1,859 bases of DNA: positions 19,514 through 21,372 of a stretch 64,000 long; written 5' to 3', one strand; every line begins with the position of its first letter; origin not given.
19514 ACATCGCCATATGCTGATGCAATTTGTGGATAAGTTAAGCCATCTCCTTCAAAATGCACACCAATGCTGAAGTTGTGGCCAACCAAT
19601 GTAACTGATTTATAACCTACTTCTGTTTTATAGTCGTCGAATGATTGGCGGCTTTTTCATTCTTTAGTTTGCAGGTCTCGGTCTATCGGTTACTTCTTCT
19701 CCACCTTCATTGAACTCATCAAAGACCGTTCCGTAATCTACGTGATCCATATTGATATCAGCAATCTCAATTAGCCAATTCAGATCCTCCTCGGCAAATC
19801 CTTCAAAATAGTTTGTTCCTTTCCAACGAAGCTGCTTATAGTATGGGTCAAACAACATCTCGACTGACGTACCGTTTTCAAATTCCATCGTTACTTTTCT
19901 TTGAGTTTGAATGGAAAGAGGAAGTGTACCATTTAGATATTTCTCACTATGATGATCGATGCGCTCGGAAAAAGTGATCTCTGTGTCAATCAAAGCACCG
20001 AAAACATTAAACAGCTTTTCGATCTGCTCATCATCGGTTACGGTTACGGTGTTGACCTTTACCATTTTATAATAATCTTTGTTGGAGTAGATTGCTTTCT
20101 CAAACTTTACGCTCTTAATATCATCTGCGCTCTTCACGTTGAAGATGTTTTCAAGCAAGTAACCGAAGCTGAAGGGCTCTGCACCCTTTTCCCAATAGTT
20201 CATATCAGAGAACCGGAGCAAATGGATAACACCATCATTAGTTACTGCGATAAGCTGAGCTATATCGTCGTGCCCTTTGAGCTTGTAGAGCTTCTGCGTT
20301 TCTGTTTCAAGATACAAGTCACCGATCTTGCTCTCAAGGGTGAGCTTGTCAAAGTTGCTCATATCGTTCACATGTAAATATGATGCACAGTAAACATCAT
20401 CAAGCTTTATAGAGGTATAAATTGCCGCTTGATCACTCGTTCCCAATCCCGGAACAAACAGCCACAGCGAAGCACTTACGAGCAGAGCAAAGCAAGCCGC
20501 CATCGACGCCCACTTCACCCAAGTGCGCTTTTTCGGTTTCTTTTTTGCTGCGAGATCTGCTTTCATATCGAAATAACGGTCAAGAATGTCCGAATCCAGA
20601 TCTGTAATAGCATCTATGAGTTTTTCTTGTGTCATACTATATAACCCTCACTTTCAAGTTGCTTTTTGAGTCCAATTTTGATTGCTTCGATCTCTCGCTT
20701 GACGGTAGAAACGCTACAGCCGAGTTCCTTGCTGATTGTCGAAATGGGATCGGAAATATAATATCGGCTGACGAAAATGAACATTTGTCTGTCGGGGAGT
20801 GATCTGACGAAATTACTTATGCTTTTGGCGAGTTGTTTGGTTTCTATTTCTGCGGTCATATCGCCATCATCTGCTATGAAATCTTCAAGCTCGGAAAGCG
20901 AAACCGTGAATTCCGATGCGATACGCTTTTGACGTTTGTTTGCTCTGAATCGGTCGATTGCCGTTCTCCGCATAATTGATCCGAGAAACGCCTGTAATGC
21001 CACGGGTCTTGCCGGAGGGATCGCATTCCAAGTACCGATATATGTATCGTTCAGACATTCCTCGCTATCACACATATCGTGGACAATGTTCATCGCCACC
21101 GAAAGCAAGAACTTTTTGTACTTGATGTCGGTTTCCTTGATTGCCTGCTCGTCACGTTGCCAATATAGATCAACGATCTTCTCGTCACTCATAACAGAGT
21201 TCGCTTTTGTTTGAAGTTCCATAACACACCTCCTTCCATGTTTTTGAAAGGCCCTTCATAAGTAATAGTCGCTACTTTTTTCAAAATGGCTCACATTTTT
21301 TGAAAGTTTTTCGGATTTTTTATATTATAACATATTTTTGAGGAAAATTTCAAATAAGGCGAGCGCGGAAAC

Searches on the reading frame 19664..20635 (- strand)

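Call 8: search_protein_families(library=ncbifam, proteins=[window:19664-20635:-], max_evalue=0.1)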
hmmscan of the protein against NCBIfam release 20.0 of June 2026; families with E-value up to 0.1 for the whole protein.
window:19664-20635:- (323 aa): 1 family
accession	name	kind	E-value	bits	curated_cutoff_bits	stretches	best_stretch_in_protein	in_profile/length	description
NF045758.2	YlxM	equivalog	0.033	14.3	80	0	256-295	4-42/72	YlxM family DNA-binding protein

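Call 55: search_protein_families(library=pfam, proteins=[window:19664-20635:-], max_evalue=1)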
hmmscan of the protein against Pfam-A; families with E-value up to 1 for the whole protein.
window:19664-20635:- (323 aa): 1 family
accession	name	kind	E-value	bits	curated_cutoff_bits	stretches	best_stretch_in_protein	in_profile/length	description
PF04297.20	UPF0122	-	0.027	15.2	22.7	1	256-295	5-43/101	Putative helix-turn-helix protein, YlxM / p13 like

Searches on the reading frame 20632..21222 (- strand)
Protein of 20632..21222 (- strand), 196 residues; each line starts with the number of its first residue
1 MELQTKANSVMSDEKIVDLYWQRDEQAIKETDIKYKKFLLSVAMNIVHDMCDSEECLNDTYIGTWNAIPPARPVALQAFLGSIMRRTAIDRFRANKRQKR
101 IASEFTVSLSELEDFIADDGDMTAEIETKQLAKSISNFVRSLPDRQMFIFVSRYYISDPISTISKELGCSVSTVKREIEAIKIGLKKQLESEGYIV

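Call 8: search_protein_families(library=ncbifam, proteins=[window:20632-21222:-], max_evalue=0.1)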
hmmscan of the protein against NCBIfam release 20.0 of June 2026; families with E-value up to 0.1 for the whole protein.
window:20632-21222:- (196 aa): 65 families (the best 25 are shown)
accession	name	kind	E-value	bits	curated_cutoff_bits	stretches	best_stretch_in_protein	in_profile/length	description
TIGR02937.1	sigma70-ECF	superfamily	6.5e-19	68.1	42.9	1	34-189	9-165/165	sigma-70 family RNA polymerase sigma factor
TIGR02985.1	Sig70_bacteroi1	subfamily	4.1e-16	59.6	126.4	1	34-187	9-160/162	RNA polymerase sigma-70 factor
NF008888.0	PRK11922.1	equivalog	8.1e-12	45.2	204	1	4-191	8-198/231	RNA polymerase sigma factor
TIGR02983.1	SigE-fam_strep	subfamily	1.3e-11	44.6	141.55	1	33-180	13-149/162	SigE family RNA polymerase sigma factor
NF007228.0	PRK09646.1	subfamily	5.2e-10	39.3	226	1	11-190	15-191/194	ECF RNA polymerase sigma factor SigK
NF009172.0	PRK12519.1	subfamily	7.4e-10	38.7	222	1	8-189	11-189/194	RNA polymerase sigma factor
NF009174.0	PRK12522.1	equivalog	5.9e-09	36.1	217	1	27-191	4-169/175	RNA polymerase sigma factor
NF058625.1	sigma_PG0214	equivalog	6.8e-09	35.7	130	1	31-178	9-150/170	GFO_1088 family ECF-type sigma factor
NF007223.0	PRK09641.1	equivalog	8e-09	35.6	209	1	15-191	7-186/187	RNA polymerase sigma factor SigW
TIGR02999.1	Sig-70_X6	subfamily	2e-08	34.3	126.15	1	81-189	79-182/183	ECF-type sigma factor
NF007215.0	PRK09637.1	equivalog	3.6e-08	33.6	212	1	34-190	9-155/181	RNA polymerase sigma factor SigZ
NF009166.1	PRK12513.1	equivalog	6.5e-08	32.5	206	1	10-190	6-187/193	RNA polymerase sigma factor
NF006550.0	PRK09047.1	equivalog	2.2e-07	30.5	173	1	79-192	65-190/194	RNA polymerase sigma factor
TIGR02959.1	SigZ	equivalog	3.6e-07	30.2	168.65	1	35-190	4-149/170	RNA polymerase sigma factor SigZ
NF009189.0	PRK12537.1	equivalog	5.7e-07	29.2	261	1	22-182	19-178/182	RNA polymerase sigma factor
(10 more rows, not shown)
